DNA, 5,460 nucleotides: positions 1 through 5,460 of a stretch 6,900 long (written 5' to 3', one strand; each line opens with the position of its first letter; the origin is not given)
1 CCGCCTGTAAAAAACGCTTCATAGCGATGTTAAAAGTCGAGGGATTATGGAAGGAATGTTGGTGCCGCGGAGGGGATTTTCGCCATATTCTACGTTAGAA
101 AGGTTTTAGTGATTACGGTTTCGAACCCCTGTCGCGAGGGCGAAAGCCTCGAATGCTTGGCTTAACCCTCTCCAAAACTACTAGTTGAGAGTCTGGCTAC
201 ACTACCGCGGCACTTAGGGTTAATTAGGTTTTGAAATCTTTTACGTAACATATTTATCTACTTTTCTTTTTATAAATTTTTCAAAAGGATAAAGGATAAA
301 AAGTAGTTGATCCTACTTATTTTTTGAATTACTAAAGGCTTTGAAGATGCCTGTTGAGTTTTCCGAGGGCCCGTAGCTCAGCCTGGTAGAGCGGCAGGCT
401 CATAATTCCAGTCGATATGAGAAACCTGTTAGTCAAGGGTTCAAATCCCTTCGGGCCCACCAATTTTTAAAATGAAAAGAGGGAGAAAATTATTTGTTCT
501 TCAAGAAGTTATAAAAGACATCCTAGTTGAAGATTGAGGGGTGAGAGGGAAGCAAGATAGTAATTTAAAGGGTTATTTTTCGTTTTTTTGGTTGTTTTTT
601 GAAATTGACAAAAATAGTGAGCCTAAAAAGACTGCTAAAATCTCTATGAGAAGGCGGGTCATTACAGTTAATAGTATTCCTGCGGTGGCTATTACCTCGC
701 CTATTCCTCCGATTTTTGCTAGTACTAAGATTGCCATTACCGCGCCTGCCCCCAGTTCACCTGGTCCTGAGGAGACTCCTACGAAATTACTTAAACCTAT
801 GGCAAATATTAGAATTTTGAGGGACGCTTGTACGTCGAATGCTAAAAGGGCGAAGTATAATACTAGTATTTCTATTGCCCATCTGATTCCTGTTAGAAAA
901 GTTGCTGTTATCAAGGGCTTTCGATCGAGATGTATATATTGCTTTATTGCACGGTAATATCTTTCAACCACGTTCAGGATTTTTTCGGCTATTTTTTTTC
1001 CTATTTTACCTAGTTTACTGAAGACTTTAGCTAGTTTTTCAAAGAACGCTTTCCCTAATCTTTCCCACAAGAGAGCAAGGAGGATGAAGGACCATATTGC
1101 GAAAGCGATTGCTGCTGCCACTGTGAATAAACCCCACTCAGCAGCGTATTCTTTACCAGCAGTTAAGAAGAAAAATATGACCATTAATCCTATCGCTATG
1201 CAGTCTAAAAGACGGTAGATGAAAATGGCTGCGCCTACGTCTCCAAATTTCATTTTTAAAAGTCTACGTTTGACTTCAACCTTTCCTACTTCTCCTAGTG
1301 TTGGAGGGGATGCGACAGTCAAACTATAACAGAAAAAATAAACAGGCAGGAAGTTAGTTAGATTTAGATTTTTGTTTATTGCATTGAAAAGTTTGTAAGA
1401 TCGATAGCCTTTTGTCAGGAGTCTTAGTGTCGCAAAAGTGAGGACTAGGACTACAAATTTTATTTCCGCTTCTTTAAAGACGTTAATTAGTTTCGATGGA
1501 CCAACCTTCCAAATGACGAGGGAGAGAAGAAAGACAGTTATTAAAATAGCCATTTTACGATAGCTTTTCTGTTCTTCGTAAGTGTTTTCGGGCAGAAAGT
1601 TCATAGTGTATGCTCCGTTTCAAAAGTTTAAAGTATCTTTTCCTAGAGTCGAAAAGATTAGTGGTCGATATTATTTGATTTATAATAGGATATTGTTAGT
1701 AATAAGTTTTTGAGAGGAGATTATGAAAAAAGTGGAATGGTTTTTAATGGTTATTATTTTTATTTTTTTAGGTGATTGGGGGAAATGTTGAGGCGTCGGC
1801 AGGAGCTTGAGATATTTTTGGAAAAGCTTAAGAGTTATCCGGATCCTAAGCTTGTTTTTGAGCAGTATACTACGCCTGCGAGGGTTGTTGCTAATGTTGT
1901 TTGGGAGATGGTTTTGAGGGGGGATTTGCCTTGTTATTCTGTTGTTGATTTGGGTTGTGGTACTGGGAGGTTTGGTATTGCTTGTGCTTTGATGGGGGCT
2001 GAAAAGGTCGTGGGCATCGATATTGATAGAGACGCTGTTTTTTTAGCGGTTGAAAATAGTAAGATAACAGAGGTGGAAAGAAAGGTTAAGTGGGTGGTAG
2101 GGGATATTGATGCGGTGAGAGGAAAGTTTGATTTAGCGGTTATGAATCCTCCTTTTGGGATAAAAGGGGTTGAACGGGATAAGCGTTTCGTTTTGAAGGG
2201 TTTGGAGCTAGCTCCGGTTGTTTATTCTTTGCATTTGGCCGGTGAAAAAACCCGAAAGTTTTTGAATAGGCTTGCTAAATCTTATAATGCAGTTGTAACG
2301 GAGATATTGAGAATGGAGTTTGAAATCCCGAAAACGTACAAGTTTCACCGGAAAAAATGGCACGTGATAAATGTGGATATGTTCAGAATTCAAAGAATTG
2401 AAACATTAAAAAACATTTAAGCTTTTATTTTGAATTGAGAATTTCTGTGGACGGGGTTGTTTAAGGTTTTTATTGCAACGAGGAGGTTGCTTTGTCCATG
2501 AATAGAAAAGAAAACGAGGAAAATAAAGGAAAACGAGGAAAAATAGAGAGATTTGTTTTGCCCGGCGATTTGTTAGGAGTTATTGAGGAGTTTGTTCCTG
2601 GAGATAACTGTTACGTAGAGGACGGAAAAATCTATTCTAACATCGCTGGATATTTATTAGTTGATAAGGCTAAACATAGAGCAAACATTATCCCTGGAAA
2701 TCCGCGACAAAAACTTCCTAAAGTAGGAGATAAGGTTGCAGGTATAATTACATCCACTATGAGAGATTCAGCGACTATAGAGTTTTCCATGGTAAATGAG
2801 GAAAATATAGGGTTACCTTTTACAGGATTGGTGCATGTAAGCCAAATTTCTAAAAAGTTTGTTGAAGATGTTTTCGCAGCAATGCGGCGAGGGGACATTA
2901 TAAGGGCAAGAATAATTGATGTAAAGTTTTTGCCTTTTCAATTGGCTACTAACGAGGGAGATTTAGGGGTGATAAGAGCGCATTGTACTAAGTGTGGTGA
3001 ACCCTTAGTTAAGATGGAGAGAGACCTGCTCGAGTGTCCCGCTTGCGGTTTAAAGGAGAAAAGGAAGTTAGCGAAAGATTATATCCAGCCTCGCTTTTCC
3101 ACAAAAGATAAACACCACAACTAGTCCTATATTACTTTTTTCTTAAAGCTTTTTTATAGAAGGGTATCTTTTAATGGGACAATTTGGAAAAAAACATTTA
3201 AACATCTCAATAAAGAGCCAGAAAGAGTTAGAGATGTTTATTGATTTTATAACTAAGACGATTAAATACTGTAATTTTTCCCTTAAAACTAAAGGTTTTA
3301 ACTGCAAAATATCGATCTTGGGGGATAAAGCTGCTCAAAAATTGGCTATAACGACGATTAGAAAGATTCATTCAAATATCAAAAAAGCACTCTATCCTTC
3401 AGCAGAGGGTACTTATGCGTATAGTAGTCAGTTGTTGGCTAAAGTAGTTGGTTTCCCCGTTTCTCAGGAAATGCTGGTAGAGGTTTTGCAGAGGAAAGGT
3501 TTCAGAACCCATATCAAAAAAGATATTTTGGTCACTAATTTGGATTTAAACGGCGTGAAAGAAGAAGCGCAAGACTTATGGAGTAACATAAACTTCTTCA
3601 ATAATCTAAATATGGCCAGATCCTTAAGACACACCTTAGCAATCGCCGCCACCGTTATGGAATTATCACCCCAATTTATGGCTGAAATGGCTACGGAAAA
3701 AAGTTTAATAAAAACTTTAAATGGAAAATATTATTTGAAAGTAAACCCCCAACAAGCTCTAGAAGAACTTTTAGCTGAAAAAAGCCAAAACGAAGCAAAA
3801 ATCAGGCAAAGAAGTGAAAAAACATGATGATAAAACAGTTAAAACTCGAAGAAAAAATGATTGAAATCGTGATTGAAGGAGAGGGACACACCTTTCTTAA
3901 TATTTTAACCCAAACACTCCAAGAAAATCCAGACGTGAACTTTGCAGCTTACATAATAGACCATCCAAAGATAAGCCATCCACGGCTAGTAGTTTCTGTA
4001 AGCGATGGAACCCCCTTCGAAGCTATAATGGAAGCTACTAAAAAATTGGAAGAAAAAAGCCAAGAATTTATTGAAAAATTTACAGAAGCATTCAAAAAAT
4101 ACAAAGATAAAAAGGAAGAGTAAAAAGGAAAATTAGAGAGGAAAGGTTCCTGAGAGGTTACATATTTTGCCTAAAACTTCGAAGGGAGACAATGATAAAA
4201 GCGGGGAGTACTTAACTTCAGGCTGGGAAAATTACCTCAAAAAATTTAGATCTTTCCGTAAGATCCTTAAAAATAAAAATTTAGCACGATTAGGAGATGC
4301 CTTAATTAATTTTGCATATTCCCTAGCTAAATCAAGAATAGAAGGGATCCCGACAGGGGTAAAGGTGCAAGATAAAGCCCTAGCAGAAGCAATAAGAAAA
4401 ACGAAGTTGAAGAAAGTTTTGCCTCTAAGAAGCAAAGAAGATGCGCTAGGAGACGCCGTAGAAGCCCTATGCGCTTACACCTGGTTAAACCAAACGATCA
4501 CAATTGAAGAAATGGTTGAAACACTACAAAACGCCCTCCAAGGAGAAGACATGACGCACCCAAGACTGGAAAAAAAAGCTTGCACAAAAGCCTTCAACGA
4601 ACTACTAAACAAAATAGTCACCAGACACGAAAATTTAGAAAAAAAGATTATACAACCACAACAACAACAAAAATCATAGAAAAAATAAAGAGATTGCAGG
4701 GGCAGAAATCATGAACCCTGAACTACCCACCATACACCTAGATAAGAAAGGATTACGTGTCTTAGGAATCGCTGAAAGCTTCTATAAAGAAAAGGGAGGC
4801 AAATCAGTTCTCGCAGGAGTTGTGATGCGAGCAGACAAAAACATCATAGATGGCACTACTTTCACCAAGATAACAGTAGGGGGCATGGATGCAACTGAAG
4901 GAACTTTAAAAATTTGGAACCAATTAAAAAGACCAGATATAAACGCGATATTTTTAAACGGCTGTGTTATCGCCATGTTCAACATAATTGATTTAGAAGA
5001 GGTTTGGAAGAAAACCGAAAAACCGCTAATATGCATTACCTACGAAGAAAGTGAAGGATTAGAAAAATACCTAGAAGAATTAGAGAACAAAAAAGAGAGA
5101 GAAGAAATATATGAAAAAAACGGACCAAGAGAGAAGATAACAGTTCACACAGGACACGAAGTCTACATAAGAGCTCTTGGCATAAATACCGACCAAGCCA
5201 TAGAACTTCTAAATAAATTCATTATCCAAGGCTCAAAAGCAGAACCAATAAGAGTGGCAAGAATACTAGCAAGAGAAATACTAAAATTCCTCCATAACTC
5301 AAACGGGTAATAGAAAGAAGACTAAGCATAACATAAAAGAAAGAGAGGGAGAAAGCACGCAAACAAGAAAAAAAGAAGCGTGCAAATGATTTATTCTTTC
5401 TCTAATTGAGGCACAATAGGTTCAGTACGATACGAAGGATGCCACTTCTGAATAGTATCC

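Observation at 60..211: tRNA-Glu(UUC) split by two non-canonical introns, one between the invariant G18 and G19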

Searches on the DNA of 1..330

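Call 53: search_rna_families(source=window, start=1, end=330, threshold=evalue, max_evalue=10, show_alignments=2)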
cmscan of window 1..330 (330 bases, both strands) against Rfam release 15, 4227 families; matches with E-value up to 10: 6.
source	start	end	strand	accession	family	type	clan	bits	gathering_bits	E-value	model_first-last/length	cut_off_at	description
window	254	310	+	RF02266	XIST_intron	Gene; lncRNA;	-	16.4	70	2.8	1-68/68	no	XIST 3' intron conserved motif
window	118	153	-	RF01323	CRISPR-DR10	Gene; CRISPR;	-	15.6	39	0.88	1-37/37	no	CRISPR RNA direct repeat element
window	252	296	+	RF03731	mir-7371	Gene; miRNA;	-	15.5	62.6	6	1-59/59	no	mir-7371 microRNA precursor family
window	107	315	-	RF02267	Vax2os1_2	Gene; lncRNA;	-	13.5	55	0.0045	252-466/466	no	Vax2os1 conserved region 2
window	76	120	-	RF02098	DGCR5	Gene; lncRNA;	-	13.1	50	6.3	1-49/49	no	DiGeorge syndrome critical region gene 5 conserved region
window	158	308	-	RF04192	carA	Cis-reg;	-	13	100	3.8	1-202/202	no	carA ncRNA motif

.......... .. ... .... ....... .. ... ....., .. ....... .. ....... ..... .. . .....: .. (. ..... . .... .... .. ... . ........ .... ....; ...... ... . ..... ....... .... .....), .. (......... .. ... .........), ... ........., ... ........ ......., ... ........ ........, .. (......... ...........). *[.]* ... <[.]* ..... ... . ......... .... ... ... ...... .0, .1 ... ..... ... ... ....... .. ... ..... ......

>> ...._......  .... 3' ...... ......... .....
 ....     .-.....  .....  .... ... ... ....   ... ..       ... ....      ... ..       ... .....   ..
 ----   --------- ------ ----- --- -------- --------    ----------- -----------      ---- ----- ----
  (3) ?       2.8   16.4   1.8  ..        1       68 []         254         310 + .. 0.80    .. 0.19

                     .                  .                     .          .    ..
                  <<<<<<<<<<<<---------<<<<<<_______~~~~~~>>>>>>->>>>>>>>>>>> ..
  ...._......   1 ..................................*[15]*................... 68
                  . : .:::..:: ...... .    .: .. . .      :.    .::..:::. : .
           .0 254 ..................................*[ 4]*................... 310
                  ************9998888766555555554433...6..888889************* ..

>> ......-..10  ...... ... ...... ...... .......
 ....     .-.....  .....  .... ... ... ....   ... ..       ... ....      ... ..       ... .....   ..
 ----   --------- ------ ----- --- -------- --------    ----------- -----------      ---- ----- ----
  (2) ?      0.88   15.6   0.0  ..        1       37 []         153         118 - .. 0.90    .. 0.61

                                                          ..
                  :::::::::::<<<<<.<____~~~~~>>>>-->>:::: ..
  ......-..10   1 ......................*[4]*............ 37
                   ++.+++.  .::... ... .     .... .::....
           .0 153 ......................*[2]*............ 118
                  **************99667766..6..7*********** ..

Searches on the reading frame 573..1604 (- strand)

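Call 10: search_protein_families(library=pfam, proteins=[window:573-1604:-])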
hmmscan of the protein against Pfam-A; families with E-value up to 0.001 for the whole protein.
window:573-1604:- (343 aa): 1 family
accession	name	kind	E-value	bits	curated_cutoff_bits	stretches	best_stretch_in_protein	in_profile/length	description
PF03706.18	LPG_synthase_TM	-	3.8e-23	82.8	33.4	1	19-318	4-295/302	Lysylphosphatidylglycerol synthase TM region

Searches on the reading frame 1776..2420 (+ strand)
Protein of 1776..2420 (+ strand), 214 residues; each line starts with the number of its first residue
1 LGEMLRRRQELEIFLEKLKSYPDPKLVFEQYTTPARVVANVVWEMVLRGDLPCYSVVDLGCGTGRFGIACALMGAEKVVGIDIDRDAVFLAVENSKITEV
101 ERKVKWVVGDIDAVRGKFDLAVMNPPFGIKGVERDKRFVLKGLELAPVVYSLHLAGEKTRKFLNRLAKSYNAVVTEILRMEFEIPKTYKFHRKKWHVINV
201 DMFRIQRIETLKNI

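Call 10: search_protein_families(library=pfam, proteins=[window:1776-2420:+])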
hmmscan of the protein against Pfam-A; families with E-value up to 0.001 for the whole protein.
window:1776-2420:+ (214 aa): 12 families
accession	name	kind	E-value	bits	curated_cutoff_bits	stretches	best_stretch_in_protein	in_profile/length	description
PF06325.19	PrmA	-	4.8e-12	46.4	22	1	54-124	163-233/296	Ribosomal protein L11 methyltransferase (PrmA)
PF05175.20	MTS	-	5.5e-12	46.1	23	1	55-129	34-110/170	Methyltransferase small domain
PF13847.12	Methyltransf_31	-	1.8e-10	41.1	27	1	55-124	6-81/145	Methyltransferase domain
PF13649.12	Methyltransf_25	-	6.2e-10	40.1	27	1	56-124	1-71/97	Methyltransferase domain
PF02475.24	TRM5-TYW2_MTfase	-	3.6e-09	37.2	28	1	55-125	39-112/164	TRM5/TYW2 methyltransferase domain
PF09445.16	Methyltransf_15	-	1.3e-07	31.8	22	1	55-162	3-117/165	RNA cap guanine-N2 methyltransferase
PF01861.22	BpsA_C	-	3.8e-07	30.1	27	1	12-178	4-177/243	Branched-chain polyamine synthase A C-terminal domain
PF01170.24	UPF0020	-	6.3e-07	29.7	22.3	1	61-130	37-134/197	RMKL-like, methyltransferase domain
PF08242.18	Methyltransf_12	-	3.3e-06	28.2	30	1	57-124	1-72/98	Methyltransferase domain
PF08241.18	Methyltransf_11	-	8.6e-06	26.7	21.2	1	57-123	1-66/95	Methyltransferase domain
PF13489.12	Methyltransf_23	-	0.00012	22.3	27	1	55-124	25-88/164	Methyltransferase domain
PF03602.21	Cons_hypoth95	-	0.00033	20.8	24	1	51-130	40-126/182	Conserved hypothetical protein 95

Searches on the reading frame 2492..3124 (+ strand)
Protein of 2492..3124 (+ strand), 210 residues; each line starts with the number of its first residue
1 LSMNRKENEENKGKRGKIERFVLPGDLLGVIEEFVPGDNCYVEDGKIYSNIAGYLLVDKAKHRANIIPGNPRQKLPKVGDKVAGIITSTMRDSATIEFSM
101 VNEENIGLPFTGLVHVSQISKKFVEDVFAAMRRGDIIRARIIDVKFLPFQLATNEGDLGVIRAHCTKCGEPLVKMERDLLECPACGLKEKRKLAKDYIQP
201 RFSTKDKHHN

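Call 10: search_protein_families(library=pfam, proteins=[window:2492-3124:+])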
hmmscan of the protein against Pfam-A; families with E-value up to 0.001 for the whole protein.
window:2492-3124:+ (210 aa): 3 families
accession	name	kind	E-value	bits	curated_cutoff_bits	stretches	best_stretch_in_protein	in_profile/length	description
PF14382.12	ECR1_N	-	6.4e-13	48.7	27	1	21-57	1-37/38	Exosome complex exonuclease RRP4 N-terminal region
PF22625.2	ECR1_N_2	-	2.6e-05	24.4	27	1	21-68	3-49/51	Exosome RNA binding protein RRP4 N-terminal domain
PF00575.29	S1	-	3e-05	24.7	22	1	76-144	2-62/74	S1 RNA binding domain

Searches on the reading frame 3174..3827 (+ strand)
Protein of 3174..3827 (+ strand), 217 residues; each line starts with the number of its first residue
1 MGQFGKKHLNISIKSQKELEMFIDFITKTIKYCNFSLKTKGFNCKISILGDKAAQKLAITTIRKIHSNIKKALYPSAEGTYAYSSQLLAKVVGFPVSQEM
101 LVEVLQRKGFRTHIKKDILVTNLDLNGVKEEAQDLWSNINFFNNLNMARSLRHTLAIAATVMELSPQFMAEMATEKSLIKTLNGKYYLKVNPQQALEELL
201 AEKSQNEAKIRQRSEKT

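Call 10: search_protein_families(library=pfam, proteins=[window:3174-3827:+])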
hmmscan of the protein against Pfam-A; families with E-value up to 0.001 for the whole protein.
window:3174-3827:+ (217 aa): 1 family
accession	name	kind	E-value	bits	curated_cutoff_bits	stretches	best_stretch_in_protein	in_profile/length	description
PF09840.14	DUF2067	-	6.7e-27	94.7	24.9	1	12-196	2-186/187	Uncharacterized protein conserved in archaea (DUF2067)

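Call 55: find_encoding_contigs(protein=window:3174-3827:+, flank=4000, max_places=5)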
Protein window:3174-3827:+ (217 aa): 3 contigs read that carry it; 2 places shown.
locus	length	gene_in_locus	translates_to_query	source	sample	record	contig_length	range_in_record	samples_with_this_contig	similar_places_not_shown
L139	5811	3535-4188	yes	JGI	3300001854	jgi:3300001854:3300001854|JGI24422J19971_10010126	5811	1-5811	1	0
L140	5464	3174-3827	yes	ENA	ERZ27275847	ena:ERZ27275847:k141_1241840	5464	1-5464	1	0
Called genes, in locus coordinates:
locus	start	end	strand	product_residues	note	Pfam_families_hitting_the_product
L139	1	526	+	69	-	?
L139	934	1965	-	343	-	PF03706:LPG_synthase_TM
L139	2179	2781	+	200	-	-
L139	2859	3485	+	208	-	PF14382:ECR1_N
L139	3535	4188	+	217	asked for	PF09840:DUF2067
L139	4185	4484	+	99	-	PF13656:RNA_pol_L_2, PF01193:RNA_pol_L (weak)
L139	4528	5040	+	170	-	PF11469:Ribonucleas_3_2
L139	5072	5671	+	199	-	PF01949:Endo_dU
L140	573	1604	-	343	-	PF03706:LPG_synthase_TM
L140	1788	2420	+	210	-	PF01861:BpsA_C (weak), PF06325:PrmA, PF02475:TRM5-TYW2_MTfase, PF01170:UPF0020 (weak), PF05175:MTS, PF09445:Methyltransf_15, PF13649:Methyltransf_25, PF13847:Methyltransf_31, +2 more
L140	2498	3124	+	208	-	PF14382:ECR1_N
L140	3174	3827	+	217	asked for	PF09840:DUF2067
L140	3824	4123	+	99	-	PF13656:RNA_pol_L_2, PF01193:RNA_pol_L (weak)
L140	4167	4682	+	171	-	PF11469:Ribonucleas_3_2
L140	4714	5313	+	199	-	PF01949:Endo_dU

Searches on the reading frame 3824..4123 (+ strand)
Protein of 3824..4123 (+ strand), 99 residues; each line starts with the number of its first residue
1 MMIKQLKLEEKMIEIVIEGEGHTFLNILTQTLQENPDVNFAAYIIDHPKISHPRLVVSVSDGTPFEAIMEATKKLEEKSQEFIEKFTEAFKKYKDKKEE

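Call 10: search_protein_families(library=pfam, proteins=[window:3824-4123:+])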
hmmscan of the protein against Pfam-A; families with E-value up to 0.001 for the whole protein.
window:3824-4123:+ (99 aa): 2 families
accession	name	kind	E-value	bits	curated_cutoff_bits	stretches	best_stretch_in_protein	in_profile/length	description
PF13656.11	RNA_pol_L_2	-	9.6e-20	70.5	27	1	13-84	2-74/75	RNA polymerase Rpb3/Rpb11 dimerisation domain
PF01193.29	RNA_pol_L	-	5.1e-06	26.6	24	1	14-78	1-73/74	RNA polymerase Rpb3/Rpb11 dimerisation domain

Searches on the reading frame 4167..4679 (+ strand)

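Call 10: search_protein_families(library=pfam, proteins=[window:4167-4679:+])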
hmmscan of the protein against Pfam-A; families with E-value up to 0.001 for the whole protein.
window:4167-4679:+ (170 aa): 1 family
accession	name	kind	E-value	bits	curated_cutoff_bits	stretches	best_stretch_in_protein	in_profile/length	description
PF11469.13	Ribonucleas_3_2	-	1.2e-29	103.6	25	1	37-153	1-116/119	Ribonuclease III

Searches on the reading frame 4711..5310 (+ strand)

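Call 10: search_protein_families(library=pfam, proteins=[window:4711-5310:+])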
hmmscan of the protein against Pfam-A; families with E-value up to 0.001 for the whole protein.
window:4711-5310:+ (199 aa): 1 family
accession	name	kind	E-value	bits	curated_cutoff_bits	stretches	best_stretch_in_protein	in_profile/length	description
PF01949.23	Endo_dU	-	3.9e-56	189.7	32.7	1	14-190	2-181/182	Endonuclease dU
